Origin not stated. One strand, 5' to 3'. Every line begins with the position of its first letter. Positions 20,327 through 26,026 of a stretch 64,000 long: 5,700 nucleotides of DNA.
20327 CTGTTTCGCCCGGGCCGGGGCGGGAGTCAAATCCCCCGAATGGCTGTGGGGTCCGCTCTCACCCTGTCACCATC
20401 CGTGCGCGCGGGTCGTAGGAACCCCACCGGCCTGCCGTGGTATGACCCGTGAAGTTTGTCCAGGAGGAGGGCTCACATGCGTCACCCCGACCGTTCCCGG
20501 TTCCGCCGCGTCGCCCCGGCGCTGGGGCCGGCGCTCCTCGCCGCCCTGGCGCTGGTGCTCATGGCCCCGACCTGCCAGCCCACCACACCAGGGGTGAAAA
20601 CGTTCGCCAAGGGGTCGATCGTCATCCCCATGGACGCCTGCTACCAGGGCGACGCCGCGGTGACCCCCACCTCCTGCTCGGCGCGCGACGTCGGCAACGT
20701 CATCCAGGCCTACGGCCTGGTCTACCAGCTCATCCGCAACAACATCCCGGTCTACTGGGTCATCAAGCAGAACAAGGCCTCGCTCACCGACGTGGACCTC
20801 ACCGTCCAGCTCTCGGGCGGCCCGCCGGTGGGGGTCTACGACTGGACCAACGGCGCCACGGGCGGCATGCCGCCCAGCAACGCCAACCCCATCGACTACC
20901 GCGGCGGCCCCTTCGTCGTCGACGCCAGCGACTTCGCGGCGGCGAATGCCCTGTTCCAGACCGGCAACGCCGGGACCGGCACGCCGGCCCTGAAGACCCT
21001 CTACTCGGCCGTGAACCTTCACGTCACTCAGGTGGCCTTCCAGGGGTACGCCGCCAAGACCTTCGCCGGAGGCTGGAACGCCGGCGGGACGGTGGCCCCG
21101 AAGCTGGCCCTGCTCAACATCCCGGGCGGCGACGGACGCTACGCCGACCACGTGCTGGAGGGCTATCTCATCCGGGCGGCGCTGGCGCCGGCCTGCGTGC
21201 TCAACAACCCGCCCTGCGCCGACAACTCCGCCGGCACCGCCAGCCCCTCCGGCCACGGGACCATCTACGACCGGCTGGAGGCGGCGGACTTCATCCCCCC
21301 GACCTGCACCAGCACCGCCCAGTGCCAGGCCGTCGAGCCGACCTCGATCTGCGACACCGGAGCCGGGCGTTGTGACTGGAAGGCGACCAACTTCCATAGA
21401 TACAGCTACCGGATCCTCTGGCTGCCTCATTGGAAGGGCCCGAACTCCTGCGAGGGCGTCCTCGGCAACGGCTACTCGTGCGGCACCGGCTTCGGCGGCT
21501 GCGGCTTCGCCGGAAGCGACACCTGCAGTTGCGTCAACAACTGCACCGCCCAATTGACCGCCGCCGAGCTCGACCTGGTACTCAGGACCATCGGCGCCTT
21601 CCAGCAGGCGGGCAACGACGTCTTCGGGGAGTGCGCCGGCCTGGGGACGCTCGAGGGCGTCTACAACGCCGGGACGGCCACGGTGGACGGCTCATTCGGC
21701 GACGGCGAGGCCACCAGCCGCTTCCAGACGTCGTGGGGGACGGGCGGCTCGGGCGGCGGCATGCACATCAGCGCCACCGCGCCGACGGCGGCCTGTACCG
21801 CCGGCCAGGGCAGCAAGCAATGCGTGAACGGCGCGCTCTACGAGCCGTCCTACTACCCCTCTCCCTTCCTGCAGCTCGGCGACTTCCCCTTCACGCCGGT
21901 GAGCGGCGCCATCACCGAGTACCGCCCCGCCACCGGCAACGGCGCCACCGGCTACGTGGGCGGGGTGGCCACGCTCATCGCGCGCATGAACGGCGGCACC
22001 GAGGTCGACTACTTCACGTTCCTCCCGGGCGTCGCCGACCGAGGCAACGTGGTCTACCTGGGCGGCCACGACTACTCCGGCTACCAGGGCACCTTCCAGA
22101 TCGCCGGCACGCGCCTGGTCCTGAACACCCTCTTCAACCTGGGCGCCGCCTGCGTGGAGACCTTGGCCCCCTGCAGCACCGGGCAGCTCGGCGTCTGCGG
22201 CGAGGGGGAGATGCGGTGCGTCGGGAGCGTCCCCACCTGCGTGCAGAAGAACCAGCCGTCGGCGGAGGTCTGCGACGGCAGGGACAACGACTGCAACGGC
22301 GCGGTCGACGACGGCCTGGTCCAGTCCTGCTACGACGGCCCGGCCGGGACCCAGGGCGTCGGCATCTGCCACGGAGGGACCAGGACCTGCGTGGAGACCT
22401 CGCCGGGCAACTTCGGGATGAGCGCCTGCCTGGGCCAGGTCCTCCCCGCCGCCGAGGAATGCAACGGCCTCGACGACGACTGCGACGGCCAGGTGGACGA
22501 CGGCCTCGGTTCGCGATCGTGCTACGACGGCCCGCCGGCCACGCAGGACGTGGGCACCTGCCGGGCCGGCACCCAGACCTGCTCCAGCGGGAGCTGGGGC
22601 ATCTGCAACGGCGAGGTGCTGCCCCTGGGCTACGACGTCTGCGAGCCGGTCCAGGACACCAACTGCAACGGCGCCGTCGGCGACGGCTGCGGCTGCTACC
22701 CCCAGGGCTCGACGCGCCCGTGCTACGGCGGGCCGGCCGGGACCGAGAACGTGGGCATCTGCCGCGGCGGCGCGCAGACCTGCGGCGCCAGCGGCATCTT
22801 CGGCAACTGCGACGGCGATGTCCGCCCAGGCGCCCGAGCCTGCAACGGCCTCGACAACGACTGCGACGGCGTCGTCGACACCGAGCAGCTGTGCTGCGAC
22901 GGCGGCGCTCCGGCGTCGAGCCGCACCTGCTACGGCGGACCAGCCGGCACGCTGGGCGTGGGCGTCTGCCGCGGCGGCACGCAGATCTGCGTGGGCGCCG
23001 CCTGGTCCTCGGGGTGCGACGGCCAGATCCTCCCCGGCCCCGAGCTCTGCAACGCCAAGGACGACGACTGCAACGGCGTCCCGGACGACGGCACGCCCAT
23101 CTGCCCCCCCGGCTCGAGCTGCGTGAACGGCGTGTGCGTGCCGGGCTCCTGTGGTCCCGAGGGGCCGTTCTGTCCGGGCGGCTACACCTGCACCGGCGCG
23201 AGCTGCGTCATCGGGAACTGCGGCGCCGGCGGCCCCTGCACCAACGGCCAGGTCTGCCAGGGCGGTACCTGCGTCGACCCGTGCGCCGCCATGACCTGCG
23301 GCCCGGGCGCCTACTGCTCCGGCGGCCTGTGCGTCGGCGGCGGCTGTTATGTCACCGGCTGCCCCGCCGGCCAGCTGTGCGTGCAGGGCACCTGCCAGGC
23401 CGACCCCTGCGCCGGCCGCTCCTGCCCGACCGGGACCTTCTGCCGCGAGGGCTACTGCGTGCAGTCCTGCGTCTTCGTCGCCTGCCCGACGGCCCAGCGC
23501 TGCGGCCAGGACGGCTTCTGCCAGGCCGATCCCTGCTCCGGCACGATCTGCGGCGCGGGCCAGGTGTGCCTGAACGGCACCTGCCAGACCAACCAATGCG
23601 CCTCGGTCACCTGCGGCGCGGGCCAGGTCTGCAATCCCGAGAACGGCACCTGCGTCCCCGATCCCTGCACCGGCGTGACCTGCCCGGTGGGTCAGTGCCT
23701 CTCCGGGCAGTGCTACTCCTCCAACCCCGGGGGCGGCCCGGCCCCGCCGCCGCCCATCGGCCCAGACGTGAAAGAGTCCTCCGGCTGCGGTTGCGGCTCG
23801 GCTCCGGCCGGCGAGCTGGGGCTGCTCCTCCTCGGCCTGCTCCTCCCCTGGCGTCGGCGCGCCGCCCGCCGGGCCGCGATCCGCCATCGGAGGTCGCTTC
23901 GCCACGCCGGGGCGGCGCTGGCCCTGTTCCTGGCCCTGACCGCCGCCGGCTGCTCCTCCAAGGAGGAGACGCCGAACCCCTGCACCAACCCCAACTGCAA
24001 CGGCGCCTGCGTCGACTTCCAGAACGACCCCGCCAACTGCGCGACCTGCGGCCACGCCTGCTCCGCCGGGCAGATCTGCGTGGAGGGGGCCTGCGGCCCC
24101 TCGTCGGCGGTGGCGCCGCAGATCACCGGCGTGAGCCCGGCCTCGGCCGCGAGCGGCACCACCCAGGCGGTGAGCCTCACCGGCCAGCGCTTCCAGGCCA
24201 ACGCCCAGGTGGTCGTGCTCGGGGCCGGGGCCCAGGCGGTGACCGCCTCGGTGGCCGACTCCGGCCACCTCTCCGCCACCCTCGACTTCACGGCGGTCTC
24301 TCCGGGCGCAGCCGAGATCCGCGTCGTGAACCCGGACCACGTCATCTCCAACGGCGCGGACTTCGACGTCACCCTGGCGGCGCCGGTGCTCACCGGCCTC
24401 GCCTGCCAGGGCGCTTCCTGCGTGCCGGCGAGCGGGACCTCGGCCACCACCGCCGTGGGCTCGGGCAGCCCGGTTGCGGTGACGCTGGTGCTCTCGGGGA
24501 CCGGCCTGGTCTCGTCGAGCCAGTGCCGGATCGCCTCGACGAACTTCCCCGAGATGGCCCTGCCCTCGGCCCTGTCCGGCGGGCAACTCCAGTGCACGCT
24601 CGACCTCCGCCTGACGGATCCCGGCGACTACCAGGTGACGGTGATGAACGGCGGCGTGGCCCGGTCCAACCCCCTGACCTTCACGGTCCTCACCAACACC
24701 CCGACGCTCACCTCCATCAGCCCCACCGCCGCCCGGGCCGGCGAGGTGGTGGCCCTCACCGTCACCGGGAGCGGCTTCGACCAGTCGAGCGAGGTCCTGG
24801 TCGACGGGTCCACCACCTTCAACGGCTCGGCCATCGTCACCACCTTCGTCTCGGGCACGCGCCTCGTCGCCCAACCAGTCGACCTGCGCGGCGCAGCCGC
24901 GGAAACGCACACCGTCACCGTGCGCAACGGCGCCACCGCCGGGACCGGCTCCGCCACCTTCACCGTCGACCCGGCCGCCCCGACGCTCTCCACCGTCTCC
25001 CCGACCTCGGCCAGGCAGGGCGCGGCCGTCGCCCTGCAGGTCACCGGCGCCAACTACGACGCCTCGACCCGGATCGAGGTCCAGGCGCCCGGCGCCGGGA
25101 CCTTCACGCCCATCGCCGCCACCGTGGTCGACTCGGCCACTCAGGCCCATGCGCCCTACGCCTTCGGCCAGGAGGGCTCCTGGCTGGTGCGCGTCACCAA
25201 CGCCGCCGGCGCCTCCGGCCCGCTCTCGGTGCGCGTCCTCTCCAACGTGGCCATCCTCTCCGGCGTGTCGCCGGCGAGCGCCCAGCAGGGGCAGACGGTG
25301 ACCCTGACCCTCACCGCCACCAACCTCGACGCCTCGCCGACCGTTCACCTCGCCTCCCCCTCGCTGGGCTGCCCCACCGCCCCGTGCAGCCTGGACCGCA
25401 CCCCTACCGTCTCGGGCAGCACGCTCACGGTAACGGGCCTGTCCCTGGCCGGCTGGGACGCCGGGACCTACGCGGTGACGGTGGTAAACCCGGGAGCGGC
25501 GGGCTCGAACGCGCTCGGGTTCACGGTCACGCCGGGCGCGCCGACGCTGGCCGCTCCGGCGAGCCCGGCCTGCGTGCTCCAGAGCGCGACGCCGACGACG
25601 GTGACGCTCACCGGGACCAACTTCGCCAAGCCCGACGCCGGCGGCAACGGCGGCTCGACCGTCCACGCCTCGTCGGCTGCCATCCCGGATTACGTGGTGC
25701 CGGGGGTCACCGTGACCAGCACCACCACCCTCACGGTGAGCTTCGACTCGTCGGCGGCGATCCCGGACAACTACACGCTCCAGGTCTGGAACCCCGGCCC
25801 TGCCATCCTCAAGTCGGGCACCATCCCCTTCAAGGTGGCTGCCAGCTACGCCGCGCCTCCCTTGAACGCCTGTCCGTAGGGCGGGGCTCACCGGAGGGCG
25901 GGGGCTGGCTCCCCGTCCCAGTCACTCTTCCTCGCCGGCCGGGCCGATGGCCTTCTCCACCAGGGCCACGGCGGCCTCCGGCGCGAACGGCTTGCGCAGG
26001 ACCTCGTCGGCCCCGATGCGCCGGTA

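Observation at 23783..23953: Internal MYXO-CTERM-like tag followed, with no stop or start codon, by a lipoprotein signal peptide: possible two-lipoprotein polyprotein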

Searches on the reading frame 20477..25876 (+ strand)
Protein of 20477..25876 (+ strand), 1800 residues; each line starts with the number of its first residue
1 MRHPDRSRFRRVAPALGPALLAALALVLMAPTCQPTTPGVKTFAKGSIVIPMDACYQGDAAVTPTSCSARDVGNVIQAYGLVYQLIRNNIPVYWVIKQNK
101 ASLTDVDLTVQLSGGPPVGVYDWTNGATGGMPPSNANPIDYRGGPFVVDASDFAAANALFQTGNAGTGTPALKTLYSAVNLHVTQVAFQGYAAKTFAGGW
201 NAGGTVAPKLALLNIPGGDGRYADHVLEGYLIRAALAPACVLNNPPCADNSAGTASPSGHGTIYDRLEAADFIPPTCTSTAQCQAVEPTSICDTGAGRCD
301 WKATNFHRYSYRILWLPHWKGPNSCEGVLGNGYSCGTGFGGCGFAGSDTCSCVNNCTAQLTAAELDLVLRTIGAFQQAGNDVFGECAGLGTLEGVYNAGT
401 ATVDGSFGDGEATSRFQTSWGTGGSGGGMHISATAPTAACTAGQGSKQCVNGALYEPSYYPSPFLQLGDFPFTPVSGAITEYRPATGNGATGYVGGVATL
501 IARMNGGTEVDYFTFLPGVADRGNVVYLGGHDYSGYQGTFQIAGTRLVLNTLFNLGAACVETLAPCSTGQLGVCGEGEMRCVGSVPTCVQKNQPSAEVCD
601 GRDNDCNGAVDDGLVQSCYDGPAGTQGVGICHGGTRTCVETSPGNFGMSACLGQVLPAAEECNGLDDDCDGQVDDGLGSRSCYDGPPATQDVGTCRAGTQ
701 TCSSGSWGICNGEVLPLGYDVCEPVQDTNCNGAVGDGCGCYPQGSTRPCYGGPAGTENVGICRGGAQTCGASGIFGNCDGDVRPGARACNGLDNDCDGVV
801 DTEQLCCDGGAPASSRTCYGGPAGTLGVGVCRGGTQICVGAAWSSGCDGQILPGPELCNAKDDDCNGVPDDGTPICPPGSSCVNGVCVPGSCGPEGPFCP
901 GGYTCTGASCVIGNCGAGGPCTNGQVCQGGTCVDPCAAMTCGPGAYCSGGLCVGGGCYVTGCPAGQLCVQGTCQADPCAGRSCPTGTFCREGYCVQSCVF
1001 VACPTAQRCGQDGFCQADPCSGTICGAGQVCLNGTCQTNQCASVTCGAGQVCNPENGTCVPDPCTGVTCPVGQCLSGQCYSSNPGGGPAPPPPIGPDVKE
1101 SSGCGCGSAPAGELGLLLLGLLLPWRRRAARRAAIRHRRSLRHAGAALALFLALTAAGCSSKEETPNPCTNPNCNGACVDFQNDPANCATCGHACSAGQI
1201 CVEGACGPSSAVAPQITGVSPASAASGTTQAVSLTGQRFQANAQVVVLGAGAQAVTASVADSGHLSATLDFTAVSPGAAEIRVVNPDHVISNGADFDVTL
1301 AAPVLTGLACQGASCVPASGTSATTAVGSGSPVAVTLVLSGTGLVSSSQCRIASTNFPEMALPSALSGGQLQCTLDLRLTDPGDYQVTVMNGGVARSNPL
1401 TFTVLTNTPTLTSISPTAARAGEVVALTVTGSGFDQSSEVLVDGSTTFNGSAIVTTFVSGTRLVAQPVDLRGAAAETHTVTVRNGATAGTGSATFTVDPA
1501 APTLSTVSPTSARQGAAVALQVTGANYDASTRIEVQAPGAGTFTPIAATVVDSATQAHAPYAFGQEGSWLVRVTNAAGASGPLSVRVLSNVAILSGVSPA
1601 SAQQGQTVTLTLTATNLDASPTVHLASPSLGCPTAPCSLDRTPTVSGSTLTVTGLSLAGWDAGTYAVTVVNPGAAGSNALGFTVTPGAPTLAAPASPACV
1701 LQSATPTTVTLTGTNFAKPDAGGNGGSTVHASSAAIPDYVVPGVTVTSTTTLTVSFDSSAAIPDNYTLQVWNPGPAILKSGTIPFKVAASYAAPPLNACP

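Call 7: find_homologous_proteins(query=window:20477-25876:+, max_evalue=1e-10)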
Query window:20477-25876:+ (1800 aa): 91 proteins with E <= 1e-10 among 8000 candidates.
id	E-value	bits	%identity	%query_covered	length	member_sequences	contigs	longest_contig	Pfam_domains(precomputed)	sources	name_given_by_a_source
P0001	0.0e+0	4094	100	100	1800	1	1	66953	PF26102.1,PF11617.14,PF01833.31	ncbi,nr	ncbi:MAG TPA: IPT/TIG domain-containing protein [Anaeromyxobacteraceae bacterium]|nr:IPT/TIG domain-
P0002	0.0e+0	3257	80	100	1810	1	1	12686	PF11617.14,PF01833.31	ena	-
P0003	0.0e+0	2623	69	100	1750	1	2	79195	PF26102.1,PF11617.14,PF01833.31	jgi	jgi:hypothetical protein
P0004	0.0e+0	2522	67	100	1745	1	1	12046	PF26102.1,PF11617.14,PF01833.31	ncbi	-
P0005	0.0e+0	1825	52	100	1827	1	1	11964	PF11617.14,PF01833.31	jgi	jgi:hypothetical protein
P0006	0.0e+0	1467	48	99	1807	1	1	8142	PF11617.14,PF01833.31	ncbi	-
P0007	0.0e+0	1396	47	59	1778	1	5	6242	PF11617.14,PF01833.31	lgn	-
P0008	0.0e+0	1391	46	98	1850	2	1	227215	PF11617.14,PF01833.31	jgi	jgi:hypothetical protein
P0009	0.0e+0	1345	45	99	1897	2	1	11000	PF11617.14,PF01833.31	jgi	jgi:hypothetical protein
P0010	0.0e+0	1275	44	98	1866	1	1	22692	PF11617.14,PF01833.31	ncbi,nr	ncbi:MAG TPA: putative metal-binding motif-containing protein [Anaeromyxobacteraceae bacterium]|nr:p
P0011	0.0e+0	1270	43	98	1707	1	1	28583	PF11617.14,PF01833.31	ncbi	-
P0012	0.0e+0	1268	46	60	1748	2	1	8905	PF11617.14,PF01833.31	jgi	-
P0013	0.0e+0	1242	43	100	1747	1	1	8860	PF11617.14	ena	-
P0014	0.0e+0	1241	46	61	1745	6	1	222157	PF11617.14,PF01833.31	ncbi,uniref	ncbi:MopE-related protein [Anaeromyxobacter sp. Red801]|uniref:MopE-related protein n=1 Tax=Anaeromy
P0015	0.0e+0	1229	46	60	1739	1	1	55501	PF11617.14,PF01833.31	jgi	jgi:hypothetical protein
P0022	0.0e+0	1192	44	60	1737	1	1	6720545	PF11617.14,PF01833.31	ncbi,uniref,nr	ncbi:MopE-related protein [Anaeromyxobacter oryzae]|uniref:IPT/TIG domain-containing protein n=1 Tax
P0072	3.3e-281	955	50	60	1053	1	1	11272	PF11617.14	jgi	jgi:hypothetical protein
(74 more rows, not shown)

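Call 18: find_encoding_contigs(protein=P0072, flank=6000, max_places=3)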
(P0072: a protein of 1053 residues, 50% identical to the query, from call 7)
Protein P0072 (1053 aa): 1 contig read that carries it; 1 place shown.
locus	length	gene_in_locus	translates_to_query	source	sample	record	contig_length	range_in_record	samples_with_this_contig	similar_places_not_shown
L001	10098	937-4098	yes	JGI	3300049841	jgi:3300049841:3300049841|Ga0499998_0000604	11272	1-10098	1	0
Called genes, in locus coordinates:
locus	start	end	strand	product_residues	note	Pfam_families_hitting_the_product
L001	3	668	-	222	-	?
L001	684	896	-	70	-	-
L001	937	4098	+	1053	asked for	PF11617:Cu-binding_MopE (weak)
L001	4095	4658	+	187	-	-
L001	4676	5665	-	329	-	PF00941:FAD_binding_5, PF03450:CO_deh_flav_C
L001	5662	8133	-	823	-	PF01315:Ald_Xan_dh_C, PF02738:MoCoBD_1, PF20256:MoCoBD_2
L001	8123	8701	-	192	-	PF00111:Fer2, PF01799:Fer2_2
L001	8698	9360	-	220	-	PF00440:TetR_N, PF17932:TetR_C_24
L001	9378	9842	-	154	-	PF14539:DUF4442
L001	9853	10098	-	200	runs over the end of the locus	PF11845:Tll0287-like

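Call 19: find_encoding_contigs(protein=P0022, flank=6000, max_places=2)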
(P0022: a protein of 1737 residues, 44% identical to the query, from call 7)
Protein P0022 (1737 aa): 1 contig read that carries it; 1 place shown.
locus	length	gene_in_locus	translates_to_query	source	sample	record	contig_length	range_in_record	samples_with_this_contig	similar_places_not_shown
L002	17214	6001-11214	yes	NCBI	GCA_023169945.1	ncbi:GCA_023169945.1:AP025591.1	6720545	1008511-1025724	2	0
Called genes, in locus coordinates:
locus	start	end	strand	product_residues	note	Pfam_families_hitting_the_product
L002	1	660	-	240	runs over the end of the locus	PF02674:Colicin_V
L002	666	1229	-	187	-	PF00226:DnaJ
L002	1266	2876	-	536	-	PF00012:HSP70, PF06723:MreB_Mbl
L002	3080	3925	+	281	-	PF13230:GATase_4, PF13522:GATase_6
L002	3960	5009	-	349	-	PF01966:HD, PF13286:HD_assoc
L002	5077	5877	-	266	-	PF02517:Rce1-like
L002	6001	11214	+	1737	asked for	PF11617:Cu-binding_MopE (weak), PF01833:TIG (faint)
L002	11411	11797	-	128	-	PF00072:Response_reg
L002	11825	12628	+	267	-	PF01875:Memo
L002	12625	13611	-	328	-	PF00413:Peptidase_M10 (weak)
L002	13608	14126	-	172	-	-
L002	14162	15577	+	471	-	PF00749:tRNA-synt_1c, PF19269:Anticodon_2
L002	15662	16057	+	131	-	-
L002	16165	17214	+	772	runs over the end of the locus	PF00749:tRNA-synt_1c, PF03950:tRNA-synt_1c_C, PF20974:tRNA-synt_1c_C2, PF02637:GatB_Yqey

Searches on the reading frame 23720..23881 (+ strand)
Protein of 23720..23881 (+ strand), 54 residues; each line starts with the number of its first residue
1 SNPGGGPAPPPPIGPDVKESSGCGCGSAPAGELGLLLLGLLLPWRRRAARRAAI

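Call 6: search_protein_families(library=ncbifam, proteins=[window:23720-23881:+], max_evalue=0.1)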
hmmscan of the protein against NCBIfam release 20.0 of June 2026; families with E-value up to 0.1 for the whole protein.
window:23720-23881:+ (54 aa): 3 families
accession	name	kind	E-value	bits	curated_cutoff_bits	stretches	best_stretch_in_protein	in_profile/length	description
NF045638.1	Mrt_dep_phytase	exception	9.4e-06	24.6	440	1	6-48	384-429/430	myxosortase-dependent phytase-like phosphatase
TIGR03901.2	MYXO-CTERM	domain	1.8e-05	25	20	1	21-47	2-32/34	MYXO-CTERM sorting domain-containing protein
NF045523.1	MXAN_5453_fam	exception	0.0026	16.4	500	1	11-50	502-542/544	MXAN_5453 family MXYO-CTERM-anchored protein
